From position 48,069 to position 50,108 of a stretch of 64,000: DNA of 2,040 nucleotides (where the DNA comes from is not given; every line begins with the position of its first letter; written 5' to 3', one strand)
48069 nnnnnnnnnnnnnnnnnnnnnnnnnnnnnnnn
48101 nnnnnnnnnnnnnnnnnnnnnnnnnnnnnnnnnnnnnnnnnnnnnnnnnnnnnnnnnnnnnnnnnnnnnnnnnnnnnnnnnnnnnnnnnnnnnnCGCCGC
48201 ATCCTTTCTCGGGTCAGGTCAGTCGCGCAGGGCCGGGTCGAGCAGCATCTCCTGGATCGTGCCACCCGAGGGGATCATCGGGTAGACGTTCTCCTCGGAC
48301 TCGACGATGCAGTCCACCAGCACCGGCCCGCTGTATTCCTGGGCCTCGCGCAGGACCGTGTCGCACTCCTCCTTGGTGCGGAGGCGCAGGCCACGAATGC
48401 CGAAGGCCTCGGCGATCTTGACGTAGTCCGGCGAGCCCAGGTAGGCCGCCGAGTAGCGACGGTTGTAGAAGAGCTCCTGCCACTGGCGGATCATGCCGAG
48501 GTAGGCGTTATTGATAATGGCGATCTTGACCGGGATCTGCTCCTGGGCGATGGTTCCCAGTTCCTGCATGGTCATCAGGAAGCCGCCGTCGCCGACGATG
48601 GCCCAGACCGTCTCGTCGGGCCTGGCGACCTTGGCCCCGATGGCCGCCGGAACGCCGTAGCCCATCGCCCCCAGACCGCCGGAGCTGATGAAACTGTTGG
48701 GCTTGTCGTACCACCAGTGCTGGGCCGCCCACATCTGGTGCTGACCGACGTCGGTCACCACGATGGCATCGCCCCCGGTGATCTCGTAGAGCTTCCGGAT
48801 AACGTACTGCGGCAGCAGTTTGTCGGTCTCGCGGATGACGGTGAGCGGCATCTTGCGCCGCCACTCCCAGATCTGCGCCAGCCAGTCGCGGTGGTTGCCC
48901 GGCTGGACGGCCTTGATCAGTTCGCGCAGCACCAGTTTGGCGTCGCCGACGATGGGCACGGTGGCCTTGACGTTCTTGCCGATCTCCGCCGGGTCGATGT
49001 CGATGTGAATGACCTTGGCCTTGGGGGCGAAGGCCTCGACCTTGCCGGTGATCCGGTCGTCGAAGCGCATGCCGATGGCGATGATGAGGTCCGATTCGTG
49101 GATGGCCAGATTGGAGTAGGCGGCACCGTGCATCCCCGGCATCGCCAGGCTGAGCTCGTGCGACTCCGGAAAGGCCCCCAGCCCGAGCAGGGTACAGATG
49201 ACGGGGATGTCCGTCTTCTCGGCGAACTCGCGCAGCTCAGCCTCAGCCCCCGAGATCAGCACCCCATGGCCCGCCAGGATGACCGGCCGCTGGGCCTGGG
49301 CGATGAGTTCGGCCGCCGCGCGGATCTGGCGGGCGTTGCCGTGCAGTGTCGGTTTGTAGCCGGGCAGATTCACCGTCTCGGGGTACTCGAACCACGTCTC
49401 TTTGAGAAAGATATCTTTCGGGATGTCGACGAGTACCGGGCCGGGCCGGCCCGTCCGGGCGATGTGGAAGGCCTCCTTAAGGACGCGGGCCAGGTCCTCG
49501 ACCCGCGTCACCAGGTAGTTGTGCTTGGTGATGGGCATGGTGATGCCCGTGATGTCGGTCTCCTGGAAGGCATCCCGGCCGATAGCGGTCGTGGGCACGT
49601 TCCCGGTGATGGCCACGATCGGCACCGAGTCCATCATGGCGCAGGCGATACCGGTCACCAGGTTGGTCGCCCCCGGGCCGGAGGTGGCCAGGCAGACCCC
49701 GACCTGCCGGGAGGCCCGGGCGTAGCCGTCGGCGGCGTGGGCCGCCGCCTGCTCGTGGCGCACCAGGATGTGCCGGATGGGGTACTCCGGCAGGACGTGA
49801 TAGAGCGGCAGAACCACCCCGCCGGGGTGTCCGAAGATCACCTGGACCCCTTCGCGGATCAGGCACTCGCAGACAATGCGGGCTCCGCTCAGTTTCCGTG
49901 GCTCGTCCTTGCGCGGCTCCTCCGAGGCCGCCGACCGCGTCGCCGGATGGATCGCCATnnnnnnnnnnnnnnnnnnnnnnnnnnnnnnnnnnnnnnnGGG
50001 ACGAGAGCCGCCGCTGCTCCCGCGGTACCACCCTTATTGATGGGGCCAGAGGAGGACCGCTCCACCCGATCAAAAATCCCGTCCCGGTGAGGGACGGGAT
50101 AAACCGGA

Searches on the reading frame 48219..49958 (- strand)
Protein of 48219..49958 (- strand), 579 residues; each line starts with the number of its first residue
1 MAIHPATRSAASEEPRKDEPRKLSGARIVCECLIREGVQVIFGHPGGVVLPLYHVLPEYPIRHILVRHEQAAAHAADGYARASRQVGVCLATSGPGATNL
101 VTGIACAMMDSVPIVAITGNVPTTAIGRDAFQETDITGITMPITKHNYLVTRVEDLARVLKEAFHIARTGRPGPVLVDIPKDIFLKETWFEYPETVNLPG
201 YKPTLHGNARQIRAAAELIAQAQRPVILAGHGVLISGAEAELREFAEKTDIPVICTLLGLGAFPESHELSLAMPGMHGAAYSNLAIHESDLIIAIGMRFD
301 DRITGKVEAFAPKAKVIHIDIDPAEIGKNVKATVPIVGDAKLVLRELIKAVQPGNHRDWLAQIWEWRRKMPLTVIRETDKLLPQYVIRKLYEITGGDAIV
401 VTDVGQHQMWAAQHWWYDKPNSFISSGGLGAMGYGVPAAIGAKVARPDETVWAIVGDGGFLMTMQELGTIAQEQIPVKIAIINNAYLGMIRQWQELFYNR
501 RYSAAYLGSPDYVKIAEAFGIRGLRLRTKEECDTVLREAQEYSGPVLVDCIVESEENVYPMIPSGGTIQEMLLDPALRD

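Call 11: search_protein_families(library=ncbifam, proteins=[window:48219-49958:-])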
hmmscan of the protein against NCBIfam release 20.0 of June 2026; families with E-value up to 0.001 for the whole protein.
window:48219-49958:- (579 aa): 54 families (the best 25 are shown)
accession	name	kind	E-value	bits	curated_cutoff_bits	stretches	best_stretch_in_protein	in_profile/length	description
NF004710.0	PRK06048.1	equivalog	1.4e-258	858.9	976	1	19-572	4-557/561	acetolactate synthase large subunit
TIGR00118.1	acolac_lg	equivalog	1.2e-249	829.5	538.35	1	23-572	1-554/557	biosynthetic-type acetolactate synthase large subunit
NF005824.0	PRK07710.1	equivalog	1.6e-234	779.5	976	1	13-571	7-567/573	acetolactate synthase large subunit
NF005860.0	PRK07789.1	equivalog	1.5e-233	776.6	881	1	8-571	19-597/615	acetolactate synthase large subunit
NF004919.0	PRK06276.1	equivalog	1.6e-227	756.5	866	1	24-573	2-558/582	acetolactate synthase large subunit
NF005651.0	PRK07418.1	subfamily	1.7e-223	743.3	942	1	11-572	7-579/617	acetolactate synthase large subunit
NF005228.0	PRK06725.1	equivalog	1.4e-222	740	991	1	18-573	11-566/571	acetolactate synthase large subunit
NF006581.0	PRK09107.1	equivalog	1.6e-212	707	974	1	16-575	4-576/595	acetolactate synthase 3 large subunit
NF006319.0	PRK08527.1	equivalog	2.7e-211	702.9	905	1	22-574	3-560/565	acetolactate synthase large subunit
NF006524.0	PRK08978.1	equivalog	4.6e-207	688.6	738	1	24-572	2-544/548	acetolactate synthase 2 catalytic subunit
NF005409.0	PRK06965.1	equivalog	3e-199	663.3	1035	1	12-573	10-582/587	acetolactate synthase 3 catalytic subunit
NF005584.0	PRK07282.1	equivalog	2.7e-195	650.2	970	1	23-572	10-560/566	acetolactate synthase large subunit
NF005058.0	PRK06466.1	equivalog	3.1e-194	646.7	951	1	22-574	3-569/574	acetolactate synthase 3 large subunit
NF006525.0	PRK08979.1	equivalog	1e-190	634.9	1084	1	22-574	3-567/572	acetolactate synthase 3 large subunit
NF006016.1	PRK08155.1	equivalog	3.7e-187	623.1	870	1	22-572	2-552/554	acetolactate synthase large subunit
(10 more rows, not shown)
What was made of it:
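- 48219..49970 (-): RBS GGAGG (49970-49966) and ilvB (ATG at 49958, ends 48219). NCBIfam TIGR00118, 829 bits (call 11).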

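Call 13: find_encoding_contigs(protein=window:48219-49958:-, flank=3000, max_places=6)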
Protein window:48219-49958:- (579 aa): 8 contigs read that carry it; 6 places shown.
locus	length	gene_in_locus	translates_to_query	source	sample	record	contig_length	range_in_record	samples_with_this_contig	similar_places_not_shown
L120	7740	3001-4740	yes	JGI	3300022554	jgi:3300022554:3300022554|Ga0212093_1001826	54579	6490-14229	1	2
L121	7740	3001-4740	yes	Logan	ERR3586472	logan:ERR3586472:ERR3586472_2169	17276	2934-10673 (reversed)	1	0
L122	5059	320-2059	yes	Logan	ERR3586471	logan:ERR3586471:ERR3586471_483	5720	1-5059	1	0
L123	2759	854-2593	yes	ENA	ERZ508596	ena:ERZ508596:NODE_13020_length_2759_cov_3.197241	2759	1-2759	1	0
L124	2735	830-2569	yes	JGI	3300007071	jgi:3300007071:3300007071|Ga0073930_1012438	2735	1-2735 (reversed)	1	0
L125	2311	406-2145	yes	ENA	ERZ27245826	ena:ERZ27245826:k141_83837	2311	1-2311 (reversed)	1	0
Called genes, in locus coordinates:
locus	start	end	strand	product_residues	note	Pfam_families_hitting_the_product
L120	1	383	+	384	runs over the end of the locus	PF07075:NamZ_N, PF20732:NamZ_C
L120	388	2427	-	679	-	PF02653:BPD_transp_2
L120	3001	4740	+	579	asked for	PF02776:TPP_enzyme_N, PF00205:TPP_enzyme_M, PF02775:TPP_enzyme_C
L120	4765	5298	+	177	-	PF01842:ACT, PF22629:ACT_AHAS_ss, PF13710:ACT_5, PF10369:ALS_ss_C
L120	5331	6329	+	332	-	PF00670:AdoHcyase_NAD (faint), PF02826:2-Hacid_dh_C (weak), PF03446:NAD_binding_2, PF03807:F420_oxidored, PF07991:KARI_N, PF01450:KARI_C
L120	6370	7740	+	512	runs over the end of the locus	PF00682:HMGL-like, PF22617:HCS_D2, PF08502:LeuA_dimer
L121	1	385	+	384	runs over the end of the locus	PF07075:NamZ_N, PF20732:NamZ_C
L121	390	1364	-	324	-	PF02653:BPD_transp_2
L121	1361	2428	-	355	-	PF02653:BPD_transp_2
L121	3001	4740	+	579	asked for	PF02776:TPP_enzyme_N, PF00205:TPP_enzyme_M, PF02775:TPP_enzyme_C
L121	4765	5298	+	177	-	PF01842:ACT, PF22629:ACT_AHAS_ss, PF13710:ACT_5, PF10369:ALS_ss_C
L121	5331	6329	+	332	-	PF02826:2-Hacid_dh_C (weak), PF03446:NAD_binding_2 (weak), PF03807:F420_oxidored, PF07991:KARI_N, PF01450:KARI_C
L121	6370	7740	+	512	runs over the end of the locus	PF00682:HMGL-like, PF22617:HCS_D2, PF08502:LeuA_dimer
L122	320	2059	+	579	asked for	PF02776:TPP_enzyme_N, PF00205:TPP_enzyme_M, PF02775:TPP_enzyme_C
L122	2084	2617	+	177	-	PF01842:ACT, PF22629:ACT_AHAS_ss, PF13710:ACT_5, PF10369:ALS_ss_C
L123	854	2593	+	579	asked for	PF02776:TPP_enzyme_N, PF00205:TPP_enzyme_M, PF02775:TPP_enzyme_C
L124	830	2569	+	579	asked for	PF02776:TPP_enzyme_N, PF00205:TPP_enzyme_M, PF02775:TPP_enzyme_C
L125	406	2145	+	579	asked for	PF02776:TPP_enzyme_N, PF00205:TPP_enzyme_M, PF02775:TPP_enzyme_C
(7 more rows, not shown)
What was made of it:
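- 48219..49970 (-): The exact protein is found on metagenome contigs (call 13).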

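Call 28: find_related_loci(query=window:48219-49958:-, collection=metagenome_contigs, flank=3000)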
Query window:48219-49958:- (579 aa) in metagenome_contigs; peptide patterns used: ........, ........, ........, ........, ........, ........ (x = any residue, [..] = any of these).
600 stretches matched a pattern (row limit reached: there are more); 563 encode a relative of the query (tblastn E <= 1e-3); the best 80 are kept; 80 distinct loci.
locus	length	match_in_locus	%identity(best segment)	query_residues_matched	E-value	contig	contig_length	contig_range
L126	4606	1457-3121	60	22-575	0e+0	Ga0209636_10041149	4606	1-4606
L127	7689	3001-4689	59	16-577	0e+0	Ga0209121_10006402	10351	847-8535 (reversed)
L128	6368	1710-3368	60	24-575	0e+0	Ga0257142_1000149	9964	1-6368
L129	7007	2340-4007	61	22-575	0e+0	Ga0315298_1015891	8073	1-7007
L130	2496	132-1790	61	22-572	0e+0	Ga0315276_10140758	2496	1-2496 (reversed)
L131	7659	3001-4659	61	22-572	0e+0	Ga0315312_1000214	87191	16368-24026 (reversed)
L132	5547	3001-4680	59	15-572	0e+0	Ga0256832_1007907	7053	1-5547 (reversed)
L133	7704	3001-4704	56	23-572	0e+0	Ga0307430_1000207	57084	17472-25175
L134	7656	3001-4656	58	22-572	0e+0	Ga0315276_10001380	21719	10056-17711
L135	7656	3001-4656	58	22-572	0e+0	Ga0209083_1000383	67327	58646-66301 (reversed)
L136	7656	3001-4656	58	23-572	0e+0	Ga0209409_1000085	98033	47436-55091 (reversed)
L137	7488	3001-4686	56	14-572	0e+0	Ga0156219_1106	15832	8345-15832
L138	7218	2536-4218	55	16-572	0e+0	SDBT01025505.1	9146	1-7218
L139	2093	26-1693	58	21-572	0e+0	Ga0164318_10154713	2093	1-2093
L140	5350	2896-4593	57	16-573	0e+0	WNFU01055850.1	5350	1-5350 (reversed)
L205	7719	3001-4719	53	13-573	0e+0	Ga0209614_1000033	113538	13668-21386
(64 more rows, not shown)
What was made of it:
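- Tried and rejected: Metagenome scan with IlvB (call 28, L126-L205).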

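Call 31: find_homologous_proteins(query=window:48219-49958:-, max_evalue=1e-100)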
Query window:48219-49958:- (579 aa): 8000 proteins with E <= 1e-100 among 8000 candidates; the best 120 are listed.
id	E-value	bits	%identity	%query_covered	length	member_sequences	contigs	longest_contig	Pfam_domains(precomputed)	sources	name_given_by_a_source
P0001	0.0e+0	1319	100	100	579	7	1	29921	PF02775.27,PF02776.24,PF00205.29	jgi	jgi:acetolactate synthase-1/2/3 large subunit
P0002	4.1e-288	975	73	100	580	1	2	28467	PF02775.27,PF02776.24,PF00205.29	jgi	jgi:acetolactate synthase-1/2/3 large subunit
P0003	7.4e-288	974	73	100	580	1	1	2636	PF02775.27,PF02776.24,PF00205.29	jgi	jgi:acetolactate synthase-1/2/3 large subunit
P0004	8.7e-288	974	72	100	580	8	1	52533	PF02775.27,PF02776.24,PF00205.29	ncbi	ncbi:MAG TPA: biosynthetic-type acetolactate synthase large subunit [Chloroflexota bacterium]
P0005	3.0e-287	972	73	100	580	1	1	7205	PF02775.27,PF02776.24,PF00205.29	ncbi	-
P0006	4.1e-287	972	73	100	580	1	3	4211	PF02775.27,PF02776.24,PF00205.29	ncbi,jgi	jgi:acetolactate synthase-1/2/3 large subunit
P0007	5.7e-287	971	73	100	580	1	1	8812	PF02775.27,PF02776.24,PF00205.29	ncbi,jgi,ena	-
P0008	1.3e-284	963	75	96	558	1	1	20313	PF02775.27,PF02776.24,PF00205.29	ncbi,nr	ncbi:MAG TPA: biosynthetic-type acetolactate synthase large subunit [Chloroflexota bacterium]|nr:bio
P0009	1.1e-281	954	71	100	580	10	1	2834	PF02775.27,PF02776.24,PF00205.29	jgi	jgi:acetolactate synthase-1/2/3 large subunit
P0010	2.5e-281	953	72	100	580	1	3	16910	PF02775.27,PF02776.24,PF00205.29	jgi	jgi:acetolactate synthase-1/2/3 large subunit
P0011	5.2e-281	952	71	100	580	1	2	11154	PF02775.27,PF02776.24,PF00205.29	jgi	jgi:acetolactate synthase-1/2/3 large subunit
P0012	2.2e-280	950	71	100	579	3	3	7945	PF02775.27,PF02776.24,PF00205.29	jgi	jgi:acetolactate synthase-1/2/3 large subunit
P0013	7.7e-279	944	73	96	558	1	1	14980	PF02775.27,PF02776.24,PF00205.29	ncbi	ncbi:MAG TPA: biosynthetic-type acetolactate synthase large subunit [Chloroflexota bacterium]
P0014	7.2e-278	941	70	99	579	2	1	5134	PF02775.27,PF02776.24,PF00205.29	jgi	jgi:acetolactate synthase I/II/III large subunit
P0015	3.5e-276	936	71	100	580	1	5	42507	PF02775.27,PF02776.24,PF00205.29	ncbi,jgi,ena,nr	ncbi:MAG: biosynthetic-type acetolactate synthase large subunit [Chloroflexi bacterium]|nr:biosynthe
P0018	2.4e-273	926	68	99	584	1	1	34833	PF02775.27,PF02776.24,PF00205.29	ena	-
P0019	2.2e-272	923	72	97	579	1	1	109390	PF02775.27,PF02776.24,PF00205.29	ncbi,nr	ncbi:MAG: biosynthetic-type acetolactate synthase large subunit [Chloroflexota bacterium]|nr:MAG: bi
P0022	2.0e-263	894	68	97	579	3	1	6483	PF02775.27,PF02776.24,PF00205.29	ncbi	-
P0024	1.1e-260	885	68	97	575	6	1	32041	PF02775.27,PF02776.24,PF00205.29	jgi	jgi:acetolactate synthase-1/2/3 large subunit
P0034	2.7e-253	860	68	96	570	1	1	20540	PF02775.27,PF02776.24,PF00205.29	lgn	-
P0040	8.9e-251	852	67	96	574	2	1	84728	PF02775.27,PF02776.24,PF00205.29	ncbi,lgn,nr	ncbi:MAG: biosynthetic-type acetolactate synthase large subunit [Chloroflexi bacterium]|nr:biosynthe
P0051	4.3e-249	846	66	96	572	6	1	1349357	PF02775.27,PF02776.24,PF00205.29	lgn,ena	-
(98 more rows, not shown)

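Call 32: find_encoding_contigs(protein=P0002, flank=1500, max_places=1)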
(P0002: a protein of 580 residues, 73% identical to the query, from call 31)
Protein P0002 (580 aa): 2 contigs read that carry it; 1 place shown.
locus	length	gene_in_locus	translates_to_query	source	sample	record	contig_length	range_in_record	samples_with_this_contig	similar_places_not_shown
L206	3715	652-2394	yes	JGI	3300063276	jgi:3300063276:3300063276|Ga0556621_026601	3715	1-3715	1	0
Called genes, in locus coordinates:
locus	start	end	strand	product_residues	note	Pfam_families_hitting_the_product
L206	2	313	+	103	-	?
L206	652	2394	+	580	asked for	PF02776:TPP_enzyme_N, PF00205:TPP_enzyme_M, PF02775:TPP_enzyme_C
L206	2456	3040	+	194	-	PF01842:ACT, PF22629:ACT_AHAS_ss, PF13710:ACT_5, PF10369:ALS_ss_C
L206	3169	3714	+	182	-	?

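Call 33: find_encoding_contigs(protein=P0004, flank=1500, max_places=1)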
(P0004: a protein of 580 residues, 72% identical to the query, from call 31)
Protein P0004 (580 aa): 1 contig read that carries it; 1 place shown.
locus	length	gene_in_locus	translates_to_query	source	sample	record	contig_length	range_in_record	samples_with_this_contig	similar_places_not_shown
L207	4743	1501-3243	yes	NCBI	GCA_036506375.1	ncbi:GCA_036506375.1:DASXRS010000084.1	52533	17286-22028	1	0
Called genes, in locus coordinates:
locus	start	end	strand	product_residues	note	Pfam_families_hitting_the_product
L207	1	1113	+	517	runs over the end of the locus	PF00034:Cytochrom_C (faint), PF06537:DHOR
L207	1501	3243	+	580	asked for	PF02776:TPP_enzyme_N, PF00205:TPP_enzyme_M, PF02775:TPP_enzyme_C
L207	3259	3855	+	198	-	PF01842:ACT, PF22629:ACT_AHAS_ss, PF13710:ACT_5, PF10369:ALS_ss_C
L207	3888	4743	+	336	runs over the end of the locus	PF02826:2-Hacid_dh_C (weak), PF07991:KARI_N, PF03446:NAD_binding_2 (weak), PF03807:F420_oxidored (weak), PF01450:KARI_C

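Call 34: find_encoding_contigs(protein=P0008, flank=1500, max_places=1)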
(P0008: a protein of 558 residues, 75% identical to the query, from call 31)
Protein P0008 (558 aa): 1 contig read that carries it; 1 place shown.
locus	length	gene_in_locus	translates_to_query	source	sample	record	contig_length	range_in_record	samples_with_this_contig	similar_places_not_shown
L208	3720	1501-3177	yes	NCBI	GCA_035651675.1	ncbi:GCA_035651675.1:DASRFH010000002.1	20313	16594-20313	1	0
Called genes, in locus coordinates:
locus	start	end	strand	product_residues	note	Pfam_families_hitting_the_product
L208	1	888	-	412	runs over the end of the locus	PF07690:MFS_1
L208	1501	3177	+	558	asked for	PF02776:TPP_enzyme_N, PF00205:TPP_enzyme_M, PF02775:TPP_enzyme_C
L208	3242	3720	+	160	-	PF01842:ACT, PF22629:ACT_AHAS_ss, PF13710:ACT_5, PF10369:ALS_ss_C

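Call 35: find_encoding_contigs(protein=P0015, flank=1500, max_places=1)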
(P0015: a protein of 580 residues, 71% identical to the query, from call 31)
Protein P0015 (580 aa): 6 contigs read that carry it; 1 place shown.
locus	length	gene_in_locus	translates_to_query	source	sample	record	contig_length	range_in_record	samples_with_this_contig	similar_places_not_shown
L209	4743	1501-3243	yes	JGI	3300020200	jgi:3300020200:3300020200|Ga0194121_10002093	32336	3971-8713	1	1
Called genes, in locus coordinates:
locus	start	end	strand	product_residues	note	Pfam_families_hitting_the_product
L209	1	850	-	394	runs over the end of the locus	PF07690:MFS_1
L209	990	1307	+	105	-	-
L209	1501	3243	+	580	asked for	PF02776:TPP_enzyme_N, PF00205:TPP_enzyme_M, PF02775:TPP_enzyme_C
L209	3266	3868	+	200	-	PF01842:ACT, PF22629:ACT_AHAS_ss, PF13710:ACT_5, PF10369:ALS_ss_C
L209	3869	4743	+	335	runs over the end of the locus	PF02826:2-Hacid_dh_C (weak), PF07991:KARI_N, PF03446:NAD_binding_2 (weak), PF01450:KARI_C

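Call 36: find_encoding_contigs(protein=P0018, flank=1500, max_places=1)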
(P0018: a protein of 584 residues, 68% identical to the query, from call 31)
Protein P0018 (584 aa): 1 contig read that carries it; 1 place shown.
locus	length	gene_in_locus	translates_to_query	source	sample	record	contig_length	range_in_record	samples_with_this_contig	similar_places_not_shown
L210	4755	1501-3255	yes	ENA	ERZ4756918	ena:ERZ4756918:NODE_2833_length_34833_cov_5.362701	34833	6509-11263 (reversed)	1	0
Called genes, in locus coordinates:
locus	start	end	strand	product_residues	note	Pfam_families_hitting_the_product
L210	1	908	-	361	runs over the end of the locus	PF08735:DUF1786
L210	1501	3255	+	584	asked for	PF02776:TPP_enzyme_N, PF00205:TPP_enzyme_M, PF02775:TPP_enzyme_C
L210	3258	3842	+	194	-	PF01842:ACT, PF22629:ACT_AHAS_ss, PF13710:ACT_5, PF10369:ALS_ss_C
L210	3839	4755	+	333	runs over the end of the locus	PF07991:KARI_N, PF03446:NAD_binding_2 (weak), PF03807:F420_oxidored (weak), PF01450:KARI_C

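Call 37: find_encoding_contigs(protein=P0019, flank=1500, max_places=1)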
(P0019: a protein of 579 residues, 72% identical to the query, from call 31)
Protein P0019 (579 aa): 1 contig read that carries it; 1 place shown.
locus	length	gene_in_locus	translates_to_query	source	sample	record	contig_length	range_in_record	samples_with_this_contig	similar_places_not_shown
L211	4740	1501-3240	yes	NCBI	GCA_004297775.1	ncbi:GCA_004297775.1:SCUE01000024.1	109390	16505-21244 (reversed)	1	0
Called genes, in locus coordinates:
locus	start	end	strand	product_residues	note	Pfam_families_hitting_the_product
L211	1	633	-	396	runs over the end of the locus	PF07690:MFS_1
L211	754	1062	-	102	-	-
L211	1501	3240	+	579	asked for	PF02776:TPP_enzyme_N, PF00205:TPP_enzyme_M, PF02775:TPP_enzyme_C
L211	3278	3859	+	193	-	PF01842:ACT, PF13710:ACT_5, PF22629:ACT_AHAS_ss, PF10369:ALS_ss_C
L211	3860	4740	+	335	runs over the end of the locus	PF02826:2-Hacid_dh_C (weak), PF07991:KARI_N, PF03446:NAD_binding_2 (weak), PF03807:F420_oxidored (faint), PF01450:KARI_C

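Call 38: find_encoding_contigs(protein=P0024, flank=1500, max_places=1)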
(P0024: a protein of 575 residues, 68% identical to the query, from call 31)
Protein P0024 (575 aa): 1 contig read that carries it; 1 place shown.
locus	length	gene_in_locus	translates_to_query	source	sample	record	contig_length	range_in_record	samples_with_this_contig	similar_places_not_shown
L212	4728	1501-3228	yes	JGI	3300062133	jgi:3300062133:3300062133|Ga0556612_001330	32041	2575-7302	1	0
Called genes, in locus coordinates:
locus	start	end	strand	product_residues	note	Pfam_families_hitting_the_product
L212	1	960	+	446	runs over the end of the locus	PF13520:AA_permease_2, PF00324:AA_permease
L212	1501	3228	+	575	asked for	PF02776:TPP_enzyme_N, PF00205:TPP_enzyme_M, PF02775:TPP_enzyme_C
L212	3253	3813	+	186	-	PF01842:ACT, PF13291:ACT_4 (weak), PF22629:ACT_AHAS_ss, PF13710:ACT_5, PF10369:ALS_ss_C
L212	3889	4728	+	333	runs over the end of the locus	PF02826:2-Hacid_dh_C (weak), PF10727:Rossmann-like (weak), PF03446:NAD_binding_2 (weak), PF03807:F420_oxidored, PF07991:KARI_N, PF01450:KARI_C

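Call 39: find_encoding_contigs(protein=P0040, flank=1500, max_places=1)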
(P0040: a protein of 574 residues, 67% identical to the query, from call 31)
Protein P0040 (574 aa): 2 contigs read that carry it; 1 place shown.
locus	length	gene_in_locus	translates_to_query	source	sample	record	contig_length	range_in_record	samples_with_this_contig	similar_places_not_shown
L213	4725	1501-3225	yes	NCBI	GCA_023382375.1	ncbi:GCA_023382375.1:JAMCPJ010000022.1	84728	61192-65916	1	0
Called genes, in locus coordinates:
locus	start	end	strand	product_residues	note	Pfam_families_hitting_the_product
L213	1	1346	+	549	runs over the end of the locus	PF00920:ILVD_EDD_N, PF24877:ILV_EDD_C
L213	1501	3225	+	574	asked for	PF02776:TPP_enzyme_N, PF00205:TPP_enzyme_M, PF02775:TPP_enzyme_C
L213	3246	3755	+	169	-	PF01842:ACT, PF22629:ACT_AHAS_ss, PF13710:ACT_5, PF10369:ALS_ss_C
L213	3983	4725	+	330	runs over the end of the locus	PF02826:2-Hacid_dh_C (weak), PF03446:NAD_binding_2, PF03807:F420_oxidored, PF07991:KARI_N, PF01450:KARI_C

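Call 40: find_encoding_contigs(protein=P0051, flank=1500, max_places=1)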
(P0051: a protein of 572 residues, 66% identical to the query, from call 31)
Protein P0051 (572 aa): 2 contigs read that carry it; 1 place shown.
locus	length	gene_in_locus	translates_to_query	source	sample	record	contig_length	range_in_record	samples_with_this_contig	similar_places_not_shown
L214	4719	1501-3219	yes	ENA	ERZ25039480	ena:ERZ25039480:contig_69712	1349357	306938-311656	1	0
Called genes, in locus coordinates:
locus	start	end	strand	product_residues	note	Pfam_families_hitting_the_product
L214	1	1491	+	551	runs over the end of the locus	PF00920:ILVD_EDD_N, PF24877:ILV_EDD_C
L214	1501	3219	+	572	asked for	PF02776:TPP_enzyme_N, PF00205:TPP_enzyme_M, PF02775:TPP_enzyme_C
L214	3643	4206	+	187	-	PF01842:ACT, PF22629:ACT_AHAS_ss, PF13710:ACT_5, PF10369:ALS_ss_C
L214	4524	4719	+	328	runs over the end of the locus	PF00670:AdoHcyase_NAD (weak), PF02826:2-Hacid_dh_C, PF07991:KARI_N, PF03807:F420_oxidored (weak), PF01450:KARI_C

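Call 69: find_encoding_contigs(protein=P0022, flank=1200, max_places=1)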
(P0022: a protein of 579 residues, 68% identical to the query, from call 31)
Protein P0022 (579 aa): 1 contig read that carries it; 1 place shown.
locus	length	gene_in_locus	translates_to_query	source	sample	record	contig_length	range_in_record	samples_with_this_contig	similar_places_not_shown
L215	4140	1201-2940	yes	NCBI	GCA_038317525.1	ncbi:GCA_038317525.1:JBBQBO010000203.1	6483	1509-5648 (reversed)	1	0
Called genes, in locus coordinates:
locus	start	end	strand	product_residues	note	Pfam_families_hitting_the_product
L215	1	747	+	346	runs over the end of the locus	PF08100:Dimerisation, PF00891:Methyltransf_2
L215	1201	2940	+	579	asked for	PF02776:TPP_enzyme_N, PF00205:TPP_enzyme_M, PF02775:TPP_enzyme_C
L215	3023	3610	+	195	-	PF01842:ACT, PF13291:ACT_4 (faint), PF22629:ACT_AHAS_ss, PF13710:ACT_5, PF10369:ALS_ss_C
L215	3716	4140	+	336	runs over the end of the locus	PF02826:2-Hacid_dh_C (weak), PF07991:KARI_N, PF03446:NAD_binding_2 (weak), PF03807:F420_oxidored (weak), PF01450:KARI_C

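Call 70: find_encoding_contigs(protein=P0034, flank=1200, max_places=1)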
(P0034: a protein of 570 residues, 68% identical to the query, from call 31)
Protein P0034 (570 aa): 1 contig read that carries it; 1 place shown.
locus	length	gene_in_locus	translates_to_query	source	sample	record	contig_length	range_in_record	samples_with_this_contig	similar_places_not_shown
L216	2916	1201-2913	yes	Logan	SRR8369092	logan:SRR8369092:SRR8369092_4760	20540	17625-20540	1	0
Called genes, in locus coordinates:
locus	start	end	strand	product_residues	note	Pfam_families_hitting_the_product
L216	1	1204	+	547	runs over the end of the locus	PF00920:ILVD_EDD_N, PF24877:ILV_EDD_C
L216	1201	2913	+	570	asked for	PF02776:TPP_enzyme_N, PF00205:TPP_enzyme_M, PF02775:TPP_enzyme_C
